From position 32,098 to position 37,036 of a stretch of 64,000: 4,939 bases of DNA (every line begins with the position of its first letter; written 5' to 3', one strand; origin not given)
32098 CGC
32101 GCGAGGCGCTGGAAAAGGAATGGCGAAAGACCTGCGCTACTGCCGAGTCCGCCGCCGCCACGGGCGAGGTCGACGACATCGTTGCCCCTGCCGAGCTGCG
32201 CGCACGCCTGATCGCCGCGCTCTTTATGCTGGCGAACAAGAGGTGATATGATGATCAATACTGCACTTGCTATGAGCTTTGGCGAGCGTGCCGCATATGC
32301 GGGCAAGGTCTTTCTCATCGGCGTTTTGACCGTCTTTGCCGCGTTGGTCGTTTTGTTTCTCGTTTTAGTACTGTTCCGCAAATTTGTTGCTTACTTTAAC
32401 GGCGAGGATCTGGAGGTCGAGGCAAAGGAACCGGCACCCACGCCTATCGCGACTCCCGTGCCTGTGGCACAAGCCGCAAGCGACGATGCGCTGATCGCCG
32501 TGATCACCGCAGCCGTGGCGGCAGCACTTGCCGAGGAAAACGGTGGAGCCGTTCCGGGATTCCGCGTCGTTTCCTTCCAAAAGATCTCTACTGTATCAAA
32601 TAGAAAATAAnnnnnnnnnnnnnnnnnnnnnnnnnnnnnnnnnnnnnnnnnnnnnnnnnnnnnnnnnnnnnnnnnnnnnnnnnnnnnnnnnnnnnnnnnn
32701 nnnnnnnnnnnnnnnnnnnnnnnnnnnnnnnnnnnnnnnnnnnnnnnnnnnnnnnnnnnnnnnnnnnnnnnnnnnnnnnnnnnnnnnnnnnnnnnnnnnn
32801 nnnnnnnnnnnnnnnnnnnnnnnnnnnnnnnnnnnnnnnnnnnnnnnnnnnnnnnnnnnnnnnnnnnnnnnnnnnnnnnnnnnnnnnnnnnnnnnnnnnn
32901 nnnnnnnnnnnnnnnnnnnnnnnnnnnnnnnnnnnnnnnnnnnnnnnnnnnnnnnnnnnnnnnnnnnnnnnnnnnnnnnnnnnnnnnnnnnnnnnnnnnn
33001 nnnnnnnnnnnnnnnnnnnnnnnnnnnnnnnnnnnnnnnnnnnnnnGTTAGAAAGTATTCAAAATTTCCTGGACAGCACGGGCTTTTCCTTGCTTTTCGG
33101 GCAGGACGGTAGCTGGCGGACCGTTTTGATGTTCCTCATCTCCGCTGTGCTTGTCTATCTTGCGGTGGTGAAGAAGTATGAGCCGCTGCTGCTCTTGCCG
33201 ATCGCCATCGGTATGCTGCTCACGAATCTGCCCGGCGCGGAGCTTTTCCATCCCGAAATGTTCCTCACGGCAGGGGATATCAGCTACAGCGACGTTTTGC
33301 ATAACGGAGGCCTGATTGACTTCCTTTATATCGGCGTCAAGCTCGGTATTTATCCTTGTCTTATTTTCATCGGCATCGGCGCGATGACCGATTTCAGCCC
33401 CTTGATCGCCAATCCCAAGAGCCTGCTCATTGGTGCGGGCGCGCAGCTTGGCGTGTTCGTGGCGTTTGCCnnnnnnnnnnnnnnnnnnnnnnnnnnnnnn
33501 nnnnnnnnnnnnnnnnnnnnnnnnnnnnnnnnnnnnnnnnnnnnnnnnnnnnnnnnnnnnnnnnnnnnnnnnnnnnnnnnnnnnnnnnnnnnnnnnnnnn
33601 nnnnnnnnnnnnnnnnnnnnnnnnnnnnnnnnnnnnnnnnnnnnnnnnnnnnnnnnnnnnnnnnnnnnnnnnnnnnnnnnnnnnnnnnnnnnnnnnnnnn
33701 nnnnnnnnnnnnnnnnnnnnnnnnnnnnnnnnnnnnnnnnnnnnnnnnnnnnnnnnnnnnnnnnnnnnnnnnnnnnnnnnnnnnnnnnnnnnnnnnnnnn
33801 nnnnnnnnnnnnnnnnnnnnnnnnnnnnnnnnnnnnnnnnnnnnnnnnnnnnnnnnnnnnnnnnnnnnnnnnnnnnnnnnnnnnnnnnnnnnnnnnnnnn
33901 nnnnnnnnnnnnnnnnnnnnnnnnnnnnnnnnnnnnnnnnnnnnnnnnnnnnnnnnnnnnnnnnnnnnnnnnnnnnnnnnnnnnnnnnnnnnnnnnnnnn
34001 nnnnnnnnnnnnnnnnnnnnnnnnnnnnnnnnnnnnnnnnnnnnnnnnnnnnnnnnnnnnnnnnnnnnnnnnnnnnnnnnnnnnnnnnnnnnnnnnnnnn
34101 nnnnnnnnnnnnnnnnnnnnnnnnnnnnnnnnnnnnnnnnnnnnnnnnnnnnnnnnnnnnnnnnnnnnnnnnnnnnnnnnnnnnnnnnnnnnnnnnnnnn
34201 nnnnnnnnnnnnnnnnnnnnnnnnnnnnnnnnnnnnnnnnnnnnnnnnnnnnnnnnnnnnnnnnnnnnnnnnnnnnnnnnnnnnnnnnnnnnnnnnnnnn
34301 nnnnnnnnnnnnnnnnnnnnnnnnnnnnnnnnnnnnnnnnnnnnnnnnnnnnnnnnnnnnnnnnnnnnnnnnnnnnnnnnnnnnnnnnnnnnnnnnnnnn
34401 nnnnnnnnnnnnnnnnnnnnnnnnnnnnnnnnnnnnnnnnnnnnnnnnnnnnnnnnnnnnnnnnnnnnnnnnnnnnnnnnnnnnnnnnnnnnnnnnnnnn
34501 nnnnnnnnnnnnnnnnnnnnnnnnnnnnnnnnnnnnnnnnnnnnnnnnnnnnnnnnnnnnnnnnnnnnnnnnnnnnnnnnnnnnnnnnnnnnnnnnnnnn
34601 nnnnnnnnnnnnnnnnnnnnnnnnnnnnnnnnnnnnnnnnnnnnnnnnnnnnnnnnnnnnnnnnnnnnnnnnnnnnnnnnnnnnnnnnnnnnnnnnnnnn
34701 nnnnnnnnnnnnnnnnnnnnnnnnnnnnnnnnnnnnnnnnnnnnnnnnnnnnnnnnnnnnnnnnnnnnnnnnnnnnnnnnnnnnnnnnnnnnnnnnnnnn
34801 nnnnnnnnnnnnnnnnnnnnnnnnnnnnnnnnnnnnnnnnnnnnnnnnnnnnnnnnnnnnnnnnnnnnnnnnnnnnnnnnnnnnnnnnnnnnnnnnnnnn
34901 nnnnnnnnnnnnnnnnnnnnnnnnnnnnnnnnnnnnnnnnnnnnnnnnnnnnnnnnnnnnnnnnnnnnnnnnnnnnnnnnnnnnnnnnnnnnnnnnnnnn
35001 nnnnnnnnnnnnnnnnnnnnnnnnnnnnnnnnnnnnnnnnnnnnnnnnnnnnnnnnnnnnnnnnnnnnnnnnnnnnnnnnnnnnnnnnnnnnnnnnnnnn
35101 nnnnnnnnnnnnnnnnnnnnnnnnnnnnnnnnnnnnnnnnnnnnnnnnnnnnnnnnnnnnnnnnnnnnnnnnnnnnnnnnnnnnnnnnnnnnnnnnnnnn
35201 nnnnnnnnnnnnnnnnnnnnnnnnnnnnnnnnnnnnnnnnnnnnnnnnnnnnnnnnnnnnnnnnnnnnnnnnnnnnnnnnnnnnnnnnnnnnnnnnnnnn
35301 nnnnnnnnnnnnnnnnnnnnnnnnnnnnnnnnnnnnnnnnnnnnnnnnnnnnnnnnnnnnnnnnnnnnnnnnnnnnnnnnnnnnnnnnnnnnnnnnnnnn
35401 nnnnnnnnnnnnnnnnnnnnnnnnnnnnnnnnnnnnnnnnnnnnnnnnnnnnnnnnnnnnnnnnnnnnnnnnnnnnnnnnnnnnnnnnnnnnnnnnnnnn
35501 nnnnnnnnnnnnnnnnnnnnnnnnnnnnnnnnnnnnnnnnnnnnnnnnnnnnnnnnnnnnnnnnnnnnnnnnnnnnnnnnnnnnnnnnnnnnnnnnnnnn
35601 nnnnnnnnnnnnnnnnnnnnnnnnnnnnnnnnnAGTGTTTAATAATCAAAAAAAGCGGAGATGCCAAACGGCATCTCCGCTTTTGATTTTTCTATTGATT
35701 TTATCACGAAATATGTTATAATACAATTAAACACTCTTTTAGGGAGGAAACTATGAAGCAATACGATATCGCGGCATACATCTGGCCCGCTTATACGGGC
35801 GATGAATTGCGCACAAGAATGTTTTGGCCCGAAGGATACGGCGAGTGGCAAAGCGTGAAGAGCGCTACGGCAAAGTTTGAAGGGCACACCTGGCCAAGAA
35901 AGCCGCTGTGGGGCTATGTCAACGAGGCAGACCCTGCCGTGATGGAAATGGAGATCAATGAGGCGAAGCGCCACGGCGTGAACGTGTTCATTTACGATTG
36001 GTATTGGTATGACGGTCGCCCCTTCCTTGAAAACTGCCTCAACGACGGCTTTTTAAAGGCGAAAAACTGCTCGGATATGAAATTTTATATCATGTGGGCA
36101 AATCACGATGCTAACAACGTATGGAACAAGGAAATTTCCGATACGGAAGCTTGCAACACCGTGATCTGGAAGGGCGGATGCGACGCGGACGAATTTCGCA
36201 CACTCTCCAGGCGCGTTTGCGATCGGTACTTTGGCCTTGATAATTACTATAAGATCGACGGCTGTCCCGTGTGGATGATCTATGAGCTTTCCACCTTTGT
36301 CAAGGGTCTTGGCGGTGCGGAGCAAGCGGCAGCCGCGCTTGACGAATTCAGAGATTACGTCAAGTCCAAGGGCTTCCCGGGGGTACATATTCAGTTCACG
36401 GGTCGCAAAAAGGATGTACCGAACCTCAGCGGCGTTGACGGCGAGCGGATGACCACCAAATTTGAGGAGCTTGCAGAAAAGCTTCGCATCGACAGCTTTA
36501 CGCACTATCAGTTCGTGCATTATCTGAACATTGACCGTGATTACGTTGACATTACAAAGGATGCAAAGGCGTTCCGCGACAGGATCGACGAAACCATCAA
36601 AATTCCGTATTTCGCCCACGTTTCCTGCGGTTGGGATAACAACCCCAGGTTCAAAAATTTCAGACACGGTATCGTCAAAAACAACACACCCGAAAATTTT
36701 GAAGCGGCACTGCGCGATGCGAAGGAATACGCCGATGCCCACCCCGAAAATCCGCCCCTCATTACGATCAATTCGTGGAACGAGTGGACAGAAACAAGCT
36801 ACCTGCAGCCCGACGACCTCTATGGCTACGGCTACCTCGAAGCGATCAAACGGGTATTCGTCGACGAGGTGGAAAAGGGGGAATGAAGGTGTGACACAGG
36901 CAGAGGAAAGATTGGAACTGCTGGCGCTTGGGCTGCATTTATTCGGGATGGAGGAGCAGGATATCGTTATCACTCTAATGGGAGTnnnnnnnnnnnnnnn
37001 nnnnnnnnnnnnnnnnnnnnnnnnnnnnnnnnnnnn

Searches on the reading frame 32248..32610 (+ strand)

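Call 61: search_protein_families(library=pfam, proteins=[window:32248-32610:+], max_evalue=0.001)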
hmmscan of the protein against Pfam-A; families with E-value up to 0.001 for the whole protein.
window:32248-32610:+ (120 aa): 1 family
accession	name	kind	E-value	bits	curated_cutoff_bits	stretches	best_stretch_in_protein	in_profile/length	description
PF04277.18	OAD_gamma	-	2.5e-13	51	27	1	18-93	3-75/76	Oxaloacetate decarboxylase, gamma chain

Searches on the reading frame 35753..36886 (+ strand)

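Call 62: search_protein_families(library=pfam, proteins=[window:35753-36886:+], max_evalue=0.001)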
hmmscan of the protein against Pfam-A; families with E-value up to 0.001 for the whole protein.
window:35753-36886:+ (377 aa): 1 family
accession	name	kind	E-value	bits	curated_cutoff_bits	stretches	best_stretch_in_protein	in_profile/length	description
PF14307.12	Glyco_tran_WbsX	-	2.4e-49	169.1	25.1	1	23-365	17-350/350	Glycosyltransferase WbsX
